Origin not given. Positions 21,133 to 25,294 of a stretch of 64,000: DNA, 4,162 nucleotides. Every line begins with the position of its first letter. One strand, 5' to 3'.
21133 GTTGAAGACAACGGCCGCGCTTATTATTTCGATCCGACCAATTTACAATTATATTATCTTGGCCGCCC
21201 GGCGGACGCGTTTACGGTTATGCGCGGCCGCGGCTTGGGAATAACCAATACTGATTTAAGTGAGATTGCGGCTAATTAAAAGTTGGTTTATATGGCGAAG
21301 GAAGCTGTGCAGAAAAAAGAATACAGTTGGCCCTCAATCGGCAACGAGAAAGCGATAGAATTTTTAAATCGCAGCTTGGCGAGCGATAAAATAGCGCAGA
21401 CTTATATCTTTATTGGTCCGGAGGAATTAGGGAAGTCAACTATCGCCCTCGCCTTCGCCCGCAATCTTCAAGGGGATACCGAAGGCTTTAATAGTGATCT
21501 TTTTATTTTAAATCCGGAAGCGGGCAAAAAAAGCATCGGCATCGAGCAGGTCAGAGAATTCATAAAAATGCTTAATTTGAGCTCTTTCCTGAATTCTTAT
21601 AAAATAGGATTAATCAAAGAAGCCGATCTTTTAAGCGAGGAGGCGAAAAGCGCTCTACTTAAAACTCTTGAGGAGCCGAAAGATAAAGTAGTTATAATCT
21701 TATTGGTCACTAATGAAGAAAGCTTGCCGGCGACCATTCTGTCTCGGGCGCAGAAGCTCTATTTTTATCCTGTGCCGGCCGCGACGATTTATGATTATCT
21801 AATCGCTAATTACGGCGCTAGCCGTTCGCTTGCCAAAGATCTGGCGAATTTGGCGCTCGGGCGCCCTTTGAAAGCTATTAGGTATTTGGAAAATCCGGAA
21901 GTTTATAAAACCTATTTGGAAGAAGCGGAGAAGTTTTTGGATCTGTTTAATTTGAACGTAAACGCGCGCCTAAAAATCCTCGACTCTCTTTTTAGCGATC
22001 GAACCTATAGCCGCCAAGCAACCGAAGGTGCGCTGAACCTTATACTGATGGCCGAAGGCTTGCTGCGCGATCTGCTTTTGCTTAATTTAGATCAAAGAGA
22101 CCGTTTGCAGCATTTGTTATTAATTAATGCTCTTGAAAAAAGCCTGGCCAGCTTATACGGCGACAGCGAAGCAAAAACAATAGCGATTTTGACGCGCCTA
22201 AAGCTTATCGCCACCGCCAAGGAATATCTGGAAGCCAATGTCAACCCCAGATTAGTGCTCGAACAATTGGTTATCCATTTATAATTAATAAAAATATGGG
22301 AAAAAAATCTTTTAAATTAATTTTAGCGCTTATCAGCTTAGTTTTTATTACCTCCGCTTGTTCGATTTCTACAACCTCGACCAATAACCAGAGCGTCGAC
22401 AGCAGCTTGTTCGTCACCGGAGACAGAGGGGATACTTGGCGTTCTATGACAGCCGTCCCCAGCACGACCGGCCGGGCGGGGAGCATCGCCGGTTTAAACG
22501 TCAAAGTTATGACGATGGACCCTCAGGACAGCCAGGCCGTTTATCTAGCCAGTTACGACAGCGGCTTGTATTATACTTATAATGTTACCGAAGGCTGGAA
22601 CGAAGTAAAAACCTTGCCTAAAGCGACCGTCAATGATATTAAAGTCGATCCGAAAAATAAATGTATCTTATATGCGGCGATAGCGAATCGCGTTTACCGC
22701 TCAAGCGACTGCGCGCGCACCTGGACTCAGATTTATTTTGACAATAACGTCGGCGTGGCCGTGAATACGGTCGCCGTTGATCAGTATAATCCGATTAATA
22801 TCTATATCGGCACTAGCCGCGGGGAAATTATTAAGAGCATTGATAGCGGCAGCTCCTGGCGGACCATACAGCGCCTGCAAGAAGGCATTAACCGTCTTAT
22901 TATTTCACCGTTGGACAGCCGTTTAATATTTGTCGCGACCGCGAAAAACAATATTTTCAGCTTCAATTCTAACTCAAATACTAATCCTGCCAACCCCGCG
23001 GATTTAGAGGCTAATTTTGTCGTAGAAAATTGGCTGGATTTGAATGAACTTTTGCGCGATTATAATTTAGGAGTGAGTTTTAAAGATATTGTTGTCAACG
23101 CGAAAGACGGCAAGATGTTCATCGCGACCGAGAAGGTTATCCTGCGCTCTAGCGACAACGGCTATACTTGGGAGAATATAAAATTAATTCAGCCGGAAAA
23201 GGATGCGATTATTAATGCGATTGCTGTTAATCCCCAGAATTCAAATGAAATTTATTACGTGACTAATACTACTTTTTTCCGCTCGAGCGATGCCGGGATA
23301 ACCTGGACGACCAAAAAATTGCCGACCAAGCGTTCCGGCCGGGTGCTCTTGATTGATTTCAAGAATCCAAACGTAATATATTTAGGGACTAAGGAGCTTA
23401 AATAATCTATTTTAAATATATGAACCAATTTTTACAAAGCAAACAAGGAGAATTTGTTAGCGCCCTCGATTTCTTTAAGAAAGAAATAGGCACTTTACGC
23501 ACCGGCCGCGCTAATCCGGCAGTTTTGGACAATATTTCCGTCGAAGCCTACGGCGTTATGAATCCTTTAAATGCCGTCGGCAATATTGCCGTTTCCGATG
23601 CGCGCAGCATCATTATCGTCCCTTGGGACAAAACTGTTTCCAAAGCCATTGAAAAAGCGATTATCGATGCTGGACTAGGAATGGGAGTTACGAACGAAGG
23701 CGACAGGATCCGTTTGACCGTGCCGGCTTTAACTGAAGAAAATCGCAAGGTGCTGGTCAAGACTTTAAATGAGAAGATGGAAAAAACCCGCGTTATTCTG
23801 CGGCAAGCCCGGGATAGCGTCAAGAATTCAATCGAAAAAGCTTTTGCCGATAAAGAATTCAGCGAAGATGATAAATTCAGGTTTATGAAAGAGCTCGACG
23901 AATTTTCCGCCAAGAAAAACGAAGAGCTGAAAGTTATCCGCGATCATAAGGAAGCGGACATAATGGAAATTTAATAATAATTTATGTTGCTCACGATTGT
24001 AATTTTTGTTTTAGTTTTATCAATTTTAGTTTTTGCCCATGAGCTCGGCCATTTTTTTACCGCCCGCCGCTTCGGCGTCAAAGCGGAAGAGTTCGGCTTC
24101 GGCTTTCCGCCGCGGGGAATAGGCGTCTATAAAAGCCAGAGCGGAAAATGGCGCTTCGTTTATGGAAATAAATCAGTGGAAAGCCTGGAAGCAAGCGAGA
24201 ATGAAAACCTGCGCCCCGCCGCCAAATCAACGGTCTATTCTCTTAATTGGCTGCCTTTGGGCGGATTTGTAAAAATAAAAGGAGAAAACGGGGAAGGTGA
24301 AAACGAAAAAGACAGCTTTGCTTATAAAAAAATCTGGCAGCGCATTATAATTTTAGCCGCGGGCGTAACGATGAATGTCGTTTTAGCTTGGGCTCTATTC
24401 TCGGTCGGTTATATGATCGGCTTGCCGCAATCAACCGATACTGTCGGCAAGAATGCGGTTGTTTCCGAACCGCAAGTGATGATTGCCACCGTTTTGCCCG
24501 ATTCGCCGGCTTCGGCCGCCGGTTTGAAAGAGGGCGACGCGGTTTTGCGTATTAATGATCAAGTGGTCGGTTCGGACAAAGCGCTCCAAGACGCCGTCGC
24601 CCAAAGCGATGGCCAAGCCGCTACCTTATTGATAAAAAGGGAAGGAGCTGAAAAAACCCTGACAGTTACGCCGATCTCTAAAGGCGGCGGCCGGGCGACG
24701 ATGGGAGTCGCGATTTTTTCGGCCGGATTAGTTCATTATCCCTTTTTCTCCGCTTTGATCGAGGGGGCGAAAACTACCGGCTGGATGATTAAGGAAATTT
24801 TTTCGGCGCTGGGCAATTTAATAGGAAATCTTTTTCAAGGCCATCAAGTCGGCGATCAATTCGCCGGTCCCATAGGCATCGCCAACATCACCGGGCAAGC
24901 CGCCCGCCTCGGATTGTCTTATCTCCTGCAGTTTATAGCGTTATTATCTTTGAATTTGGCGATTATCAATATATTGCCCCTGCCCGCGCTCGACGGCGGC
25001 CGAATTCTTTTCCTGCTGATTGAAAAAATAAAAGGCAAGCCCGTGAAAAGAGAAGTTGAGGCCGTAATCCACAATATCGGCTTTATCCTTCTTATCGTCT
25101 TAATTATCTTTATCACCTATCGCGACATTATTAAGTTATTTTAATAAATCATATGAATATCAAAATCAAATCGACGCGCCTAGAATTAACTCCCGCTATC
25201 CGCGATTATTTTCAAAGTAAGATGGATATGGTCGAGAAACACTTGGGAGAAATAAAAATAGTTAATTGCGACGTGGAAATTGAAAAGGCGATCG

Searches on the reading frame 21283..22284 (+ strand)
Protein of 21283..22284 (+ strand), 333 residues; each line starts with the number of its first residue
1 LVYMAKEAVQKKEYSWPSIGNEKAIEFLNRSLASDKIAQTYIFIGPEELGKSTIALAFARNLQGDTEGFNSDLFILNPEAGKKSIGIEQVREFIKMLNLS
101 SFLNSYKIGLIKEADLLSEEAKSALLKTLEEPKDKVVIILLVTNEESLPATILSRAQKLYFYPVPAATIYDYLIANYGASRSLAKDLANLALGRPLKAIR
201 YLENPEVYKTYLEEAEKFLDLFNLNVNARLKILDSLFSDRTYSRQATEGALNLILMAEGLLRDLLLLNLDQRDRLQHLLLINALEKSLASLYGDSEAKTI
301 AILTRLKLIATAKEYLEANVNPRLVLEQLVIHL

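Call 36: search_protein_families(library=pfam, proteins=[window:21283-22284:+], max_evalue=0.001)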
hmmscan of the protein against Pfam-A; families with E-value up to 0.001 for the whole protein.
window:21283-22284:+ (333 aa): 2 families
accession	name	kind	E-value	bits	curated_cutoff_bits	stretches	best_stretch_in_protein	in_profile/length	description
PF13177.12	DNA_pol3_delta2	-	1.6e-31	109.9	27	1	21-163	2-159/161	DNA polymerase III, delta subunit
PF00004.35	AAA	-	1.5e-07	32.3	21.2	1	42-162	2-129/131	ATPase family associated with various cellular activities (AAA)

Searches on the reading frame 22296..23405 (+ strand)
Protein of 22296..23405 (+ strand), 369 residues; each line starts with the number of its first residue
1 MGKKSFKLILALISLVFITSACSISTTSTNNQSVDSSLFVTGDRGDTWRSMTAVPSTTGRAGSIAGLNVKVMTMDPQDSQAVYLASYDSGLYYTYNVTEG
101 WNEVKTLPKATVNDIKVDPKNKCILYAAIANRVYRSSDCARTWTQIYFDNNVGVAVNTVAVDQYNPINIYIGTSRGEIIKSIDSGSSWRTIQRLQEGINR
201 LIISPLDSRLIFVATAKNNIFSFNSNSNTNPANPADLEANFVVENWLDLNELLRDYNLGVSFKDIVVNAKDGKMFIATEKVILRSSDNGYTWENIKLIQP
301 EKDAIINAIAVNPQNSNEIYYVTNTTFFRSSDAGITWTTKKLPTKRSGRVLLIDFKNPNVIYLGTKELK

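Call 36: search_protein_families(library=pfam, proteins=[window:22296-23405:+], max_evalue=0.001)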
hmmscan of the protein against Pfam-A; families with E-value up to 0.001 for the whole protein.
window:22296-23405:+ (369 aa): 4 families
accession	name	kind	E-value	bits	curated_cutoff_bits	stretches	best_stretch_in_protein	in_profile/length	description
PF15902.12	Sortilin-Vps10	-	3.8e-24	85.7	33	3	282-361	3-83/446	Sortilin, neurotensin receptor 3,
PF14870.12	PSII_BNR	-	5.1e-09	36.2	27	1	261-359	19-116/303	Photosynthesis system II assembly factor YCF48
PF15899.11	BNR_6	-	1.6e-05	24.9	27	0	328-338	2-12/14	BNR-Asp box repeat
PF13088.12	BNR_2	-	0.00023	21.1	31.4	0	279-359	137-210/277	BNR repeat-like domain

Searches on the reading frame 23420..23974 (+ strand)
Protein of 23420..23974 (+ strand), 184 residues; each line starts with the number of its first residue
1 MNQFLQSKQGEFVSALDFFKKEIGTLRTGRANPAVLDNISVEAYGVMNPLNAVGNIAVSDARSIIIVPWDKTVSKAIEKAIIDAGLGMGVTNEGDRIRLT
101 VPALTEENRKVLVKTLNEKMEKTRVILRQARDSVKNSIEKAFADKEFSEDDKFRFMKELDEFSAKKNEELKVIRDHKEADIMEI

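Call 36: search_protein_families(library=pfam, proteins=[window:23420-23974:+], max_evalue=0.001)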
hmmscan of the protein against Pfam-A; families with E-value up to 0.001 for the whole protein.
window:23420-23974:+ (184 aa): 1 family
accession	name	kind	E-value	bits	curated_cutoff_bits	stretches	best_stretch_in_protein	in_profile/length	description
PF01765.24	RRF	-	5.1e-48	163.4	29.7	1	19-182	1-164/164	Ribosome recycling factor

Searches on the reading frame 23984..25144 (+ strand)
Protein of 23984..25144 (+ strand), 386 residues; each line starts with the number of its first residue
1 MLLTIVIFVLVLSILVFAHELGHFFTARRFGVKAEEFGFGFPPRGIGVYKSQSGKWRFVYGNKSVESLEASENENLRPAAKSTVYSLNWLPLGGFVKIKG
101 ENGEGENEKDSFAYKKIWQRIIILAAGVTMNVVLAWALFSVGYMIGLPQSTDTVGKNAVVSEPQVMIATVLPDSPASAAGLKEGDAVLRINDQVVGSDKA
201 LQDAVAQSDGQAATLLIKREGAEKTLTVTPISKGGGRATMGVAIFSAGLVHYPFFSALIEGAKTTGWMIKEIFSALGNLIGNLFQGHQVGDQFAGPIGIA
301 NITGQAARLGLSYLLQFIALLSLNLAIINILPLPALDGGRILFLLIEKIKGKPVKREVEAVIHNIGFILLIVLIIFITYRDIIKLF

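Call 36: search_protein_families(library=pfam, proteins=[window:23984-25144:+], max_evalue=0.001)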
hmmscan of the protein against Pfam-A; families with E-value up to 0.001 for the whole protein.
window:23984-25144:+ (386 aa): 6 families
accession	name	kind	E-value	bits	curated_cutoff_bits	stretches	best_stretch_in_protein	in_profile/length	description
PF02163.28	Peptidase_M50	-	1.8e-55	188.2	27.2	2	81-373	45-221/221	Peptidase family M50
PF13180.12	PDZ_2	-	5.8e-11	43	27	1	159-229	8-79/80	PDZ domain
PF17820.7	PDZ_6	-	3.9e-10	39.8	27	1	167-219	2-54/54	PDZ domain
PF00595.29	PDZ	-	5.5e-06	27.1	23.2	1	162-196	24-58/81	PDZ domain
PF04495.20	GRASP55_65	-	3.5e-05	24.6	27.7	1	162-251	42-133/138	GRASP55/65 PDZ-like domain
PF14685.13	PDZ_Tricorn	-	0.00077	19.9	25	0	174-228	31-88/88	Tricorn protease PDZ domain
